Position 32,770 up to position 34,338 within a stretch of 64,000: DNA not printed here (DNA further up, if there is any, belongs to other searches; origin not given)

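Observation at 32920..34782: Unnamed two-gene candidate defence system: ABC-type ATPase plus small PD-(D/E)xK-signature protein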

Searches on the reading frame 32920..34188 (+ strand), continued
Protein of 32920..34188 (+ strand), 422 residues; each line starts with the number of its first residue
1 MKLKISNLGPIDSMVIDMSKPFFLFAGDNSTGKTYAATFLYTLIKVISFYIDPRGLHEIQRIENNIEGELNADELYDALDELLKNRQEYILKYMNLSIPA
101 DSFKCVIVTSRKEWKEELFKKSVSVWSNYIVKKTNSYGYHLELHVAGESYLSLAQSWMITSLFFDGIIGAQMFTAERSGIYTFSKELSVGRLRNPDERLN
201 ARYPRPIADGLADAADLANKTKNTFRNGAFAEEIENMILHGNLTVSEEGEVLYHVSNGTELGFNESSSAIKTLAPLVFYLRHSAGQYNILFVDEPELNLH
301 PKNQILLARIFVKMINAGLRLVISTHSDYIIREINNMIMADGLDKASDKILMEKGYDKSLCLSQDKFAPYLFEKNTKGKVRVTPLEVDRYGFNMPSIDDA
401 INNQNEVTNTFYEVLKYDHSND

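Call 71: search_protein_families(library=padloc, proteins=[L022:1352-2737:+, L022:2754-3347:+, L023:2089-3537:+, L023:3542-4168:+], max_evalue=0.001)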
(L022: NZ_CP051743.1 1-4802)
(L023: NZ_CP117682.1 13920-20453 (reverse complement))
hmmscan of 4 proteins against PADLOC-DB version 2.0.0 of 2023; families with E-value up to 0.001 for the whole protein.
L022:1352-2737:+ (462 aa): 55 families (the best 25 are shown)
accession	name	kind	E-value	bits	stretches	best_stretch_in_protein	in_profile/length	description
PDLC04032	PD-T4-4_A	-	3.2e-123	410.2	1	1-459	1-469/474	-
PDLC04033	PD-T4-4_A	-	2.9e-109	364.3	1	1-456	1-455/460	-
PDLC04664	PDC-M47A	-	6.3e-92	306.9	1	1-426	1-413/461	-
PDLC02979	AriA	-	1.6e-28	98.5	1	2-381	5-373/373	-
PDLC03878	NsnB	-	2.5e-18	65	1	2-430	4-328/345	-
PDLC04214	HEC-02A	-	1.4e-16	58.7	1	273-385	175-286/338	-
PDLC02980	AriA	-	1e-15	56.5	1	21-381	1-303/304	-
PDLC04213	HEC-02A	-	1.8e-15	55.4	1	265-388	168-283/337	-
PDLC02358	Old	-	1.4e-13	48.5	2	338-387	286-335/578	Old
PDLC04710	PDC-M56A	-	4.5e-12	43.7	1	337-452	241-352/382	-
PDLC04146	HEC-02B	-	2.2e-11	41.4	1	318-393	219-295/344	-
PDLC02915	ATPase-Toprim_I-B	-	4.3e-11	40.3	2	339-388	258-306/623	-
PDLC02914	ATPase-Toprim_I-B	-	4.9e-11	40.5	1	318-387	185-254/443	-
PDLC04177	HEC-01A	-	1.8e-10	38.4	1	301-387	263-346/393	-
PDLC00289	PtuA1|PtuA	-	2.3e-10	38.1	1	286-389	201-301/404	AAA ATPase domain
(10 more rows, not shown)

L022:2754-3347:+ (198 aa): 5 families
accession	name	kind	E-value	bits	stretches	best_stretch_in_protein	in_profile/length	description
PDLC04035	PD-T4-4_B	-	1.1e-43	147.3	1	1-170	1-167/206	-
PDLC04034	PD-T4-4_B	-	3.3e-10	38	1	23-173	24-163/190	-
PDLC04037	PD-T4-4_B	-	1.1e-06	26.5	1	2-182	6-171/190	-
PDLC04668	PDC-M47B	-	2.1e-05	22.3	1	3-188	5-172/186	-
PDLC04666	PDC-M47B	-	0.00016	19.5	1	75-140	48-114/174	-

L023:2089-3537:+ (483 aa): 70 families (the best 25 are shown)
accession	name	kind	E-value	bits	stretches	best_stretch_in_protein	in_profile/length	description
PDLC04032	PD-T4-4_A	-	2.2e-258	855.9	1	1-482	1-473/474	-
PDLC04033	PD-T4-4_A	-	6.2e-91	303.9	1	1-476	1-455/460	-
PDLC04664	PDC-M47A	-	3.1e-67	225.5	1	1-457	1-424/461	-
PDLC04214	HEC-02A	-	3.6e-19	67.2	1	286-412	169-291/338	-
PDLC04213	HEC-02A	-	1.4e-18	65.5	1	280-406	158-281/337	-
PDLC03878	NsnB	-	1.8e-18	65.4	1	2-449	4-327/345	-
PDLC02979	AriA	-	3.8e-17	61.1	1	2-401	5-373/373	-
PDLC02980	AriA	-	8.2e-16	56.8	1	21-401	1-303/304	-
PDLC00285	PtuA1|PtuA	-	2.1e-12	45.1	1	337-407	264-336/432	AAA ATPase domain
PDLC02358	Old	-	6.1e-12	43.1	1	359-405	287-333/578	Old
PDLC04146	HEC-02B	-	9.6e-12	42.6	1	282-411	170-293/344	-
PDLC00266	PtuA1|PtuA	-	1.4e-11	42.4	1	330-407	307-386/483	AAA ATPase domain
PDLC00265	PtuA1|PtuA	-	5.3e-11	40.3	1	14-407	25-378/479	AAA ATPase domain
PDLC00273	PtuA1|PtuA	-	5.5e-11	40.1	1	328-402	195-270/375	AAA ATPase domain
PDLC02335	AbiLi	-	2.6e-10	37.9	1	15-402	72-242/326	AbiLi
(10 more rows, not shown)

L023:3542-4168:+ (209 aa): 5 families
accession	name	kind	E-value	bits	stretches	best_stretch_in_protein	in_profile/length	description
PDLC04035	PD-T4-4_B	-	5.2e-107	354.1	1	1-208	1-205/206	-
PDLC04034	PD-T4-4_B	-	8e-12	43.3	1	24-148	23-137/190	-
PDLC04037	PD-T4-4_B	-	4.2e-09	34.4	1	1-162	1-150/190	-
PDLC04036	PD-T4-4_B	-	2.2e-06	25.7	1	25-167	23-168/203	-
PDLC04668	PDC-M47B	-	6.5e-06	24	1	26-144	26-130/186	-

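Call 84: search_protein_families(library=phrogs, proteins=[window:32920-34185:+], max_evalue=0.01)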
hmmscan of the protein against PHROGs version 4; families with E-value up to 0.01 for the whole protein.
window:32920-34185:+ (422 aa): 9 families
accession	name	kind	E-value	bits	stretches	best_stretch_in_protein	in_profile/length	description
phrog_13167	-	unknown function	3.4e-33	116.2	1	199-415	245-465/477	-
phrog_14430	-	unknown function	2.9e-25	90.4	2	229-340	280-391/444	-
phrog_8323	-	unknown function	1.9e-09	37.6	1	2-336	53-370/623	-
phrog_21420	-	unknown function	3.1e-09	36.9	1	285-345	524-583/654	-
phrog_3940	-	unknown function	1e-08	35.5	1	284-344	251-307/537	-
phrog_7507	-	unknown function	4.2e-06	27.3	1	258-335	378-454/483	-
phrog_9802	-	unknown function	7.4e-06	26.2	1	284-339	282-336/438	-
phrog_4747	-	unknown function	1e-05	25.8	1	282-333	329-381/610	-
phrog_8066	-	unknown function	0.004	17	1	270-336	371-434/522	-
